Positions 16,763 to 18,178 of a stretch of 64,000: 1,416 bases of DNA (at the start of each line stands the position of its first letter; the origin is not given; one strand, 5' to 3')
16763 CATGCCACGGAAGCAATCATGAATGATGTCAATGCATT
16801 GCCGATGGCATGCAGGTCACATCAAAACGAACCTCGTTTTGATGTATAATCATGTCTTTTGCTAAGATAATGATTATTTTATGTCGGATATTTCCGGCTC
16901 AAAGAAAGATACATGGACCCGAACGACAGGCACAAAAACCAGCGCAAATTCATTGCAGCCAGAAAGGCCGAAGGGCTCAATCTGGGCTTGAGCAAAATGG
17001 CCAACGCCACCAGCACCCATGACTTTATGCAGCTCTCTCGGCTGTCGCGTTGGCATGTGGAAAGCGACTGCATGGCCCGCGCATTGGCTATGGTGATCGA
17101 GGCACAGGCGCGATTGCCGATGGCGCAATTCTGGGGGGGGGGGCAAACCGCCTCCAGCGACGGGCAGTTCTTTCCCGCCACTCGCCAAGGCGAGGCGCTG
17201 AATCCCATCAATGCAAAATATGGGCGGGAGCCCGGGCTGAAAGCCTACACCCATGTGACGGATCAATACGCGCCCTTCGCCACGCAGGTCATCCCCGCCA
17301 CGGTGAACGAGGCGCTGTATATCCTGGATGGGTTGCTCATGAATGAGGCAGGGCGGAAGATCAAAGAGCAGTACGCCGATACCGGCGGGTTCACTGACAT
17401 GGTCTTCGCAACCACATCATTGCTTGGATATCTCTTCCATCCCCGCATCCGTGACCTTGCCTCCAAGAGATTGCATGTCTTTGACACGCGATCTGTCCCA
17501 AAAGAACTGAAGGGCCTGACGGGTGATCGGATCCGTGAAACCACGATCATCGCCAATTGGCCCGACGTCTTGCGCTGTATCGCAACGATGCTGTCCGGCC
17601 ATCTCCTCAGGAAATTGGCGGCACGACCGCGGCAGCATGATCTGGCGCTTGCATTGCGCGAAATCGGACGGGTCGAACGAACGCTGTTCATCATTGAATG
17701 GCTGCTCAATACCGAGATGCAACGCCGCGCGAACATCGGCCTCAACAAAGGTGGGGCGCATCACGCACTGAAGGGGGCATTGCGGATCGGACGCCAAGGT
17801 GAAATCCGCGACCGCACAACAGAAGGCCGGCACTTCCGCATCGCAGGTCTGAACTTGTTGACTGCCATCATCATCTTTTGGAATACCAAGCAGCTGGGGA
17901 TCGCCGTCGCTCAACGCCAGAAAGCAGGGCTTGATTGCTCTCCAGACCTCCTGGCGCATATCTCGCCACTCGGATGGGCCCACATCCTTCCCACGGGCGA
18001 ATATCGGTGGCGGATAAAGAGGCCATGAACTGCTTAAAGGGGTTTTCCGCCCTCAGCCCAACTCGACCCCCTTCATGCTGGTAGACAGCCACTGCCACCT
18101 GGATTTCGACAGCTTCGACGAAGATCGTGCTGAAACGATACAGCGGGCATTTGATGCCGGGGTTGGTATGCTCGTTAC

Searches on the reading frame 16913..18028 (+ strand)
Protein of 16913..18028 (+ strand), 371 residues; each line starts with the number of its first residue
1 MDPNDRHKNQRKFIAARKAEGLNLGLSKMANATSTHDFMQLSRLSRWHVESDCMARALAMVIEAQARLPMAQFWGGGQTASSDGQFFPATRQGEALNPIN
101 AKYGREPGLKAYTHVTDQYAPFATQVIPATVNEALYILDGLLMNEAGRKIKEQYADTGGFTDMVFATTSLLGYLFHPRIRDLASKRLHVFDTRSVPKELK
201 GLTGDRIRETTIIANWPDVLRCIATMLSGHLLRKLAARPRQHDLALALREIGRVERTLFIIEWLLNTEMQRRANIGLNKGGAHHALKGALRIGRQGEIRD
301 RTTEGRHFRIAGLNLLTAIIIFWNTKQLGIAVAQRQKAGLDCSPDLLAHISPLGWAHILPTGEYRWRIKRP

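Call 7: search_protein_families(library=pfam, proteins=[window:16913-18028:+], max_evalue=0.01)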
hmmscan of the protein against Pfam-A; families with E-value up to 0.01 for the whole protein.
window:16913-18028:+ (371 aa): 2 families
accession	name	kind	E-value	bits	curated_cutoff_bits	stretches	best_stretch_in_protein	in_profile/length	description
PF01526.23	DDE_Tnp_Tn3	-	8.4e-114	380.8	24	1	7-364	27-389/389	Tn3 transposase DDE domain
PF06368.17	Met_asp_mut_E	-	0.0073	15.3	26.6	0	117-169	173-226/441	Methylaspartate mutase E chain (MutE)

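Call 47: search_protein_families(library=ncbifam, proteins=[window:16913-18028:+], max_evalue=0.01)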
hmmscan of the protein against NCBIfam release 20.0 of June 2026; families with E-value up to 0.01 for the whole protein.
window:16913-18028:+ (371 aa): 1 family
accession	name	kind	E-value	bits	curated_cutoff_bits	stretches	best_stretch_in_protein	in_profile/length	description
NF033527.1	transpos_Tn3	equivalog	8.4e-133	444.4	500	1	9-367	590-954/954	Tn3 family transposase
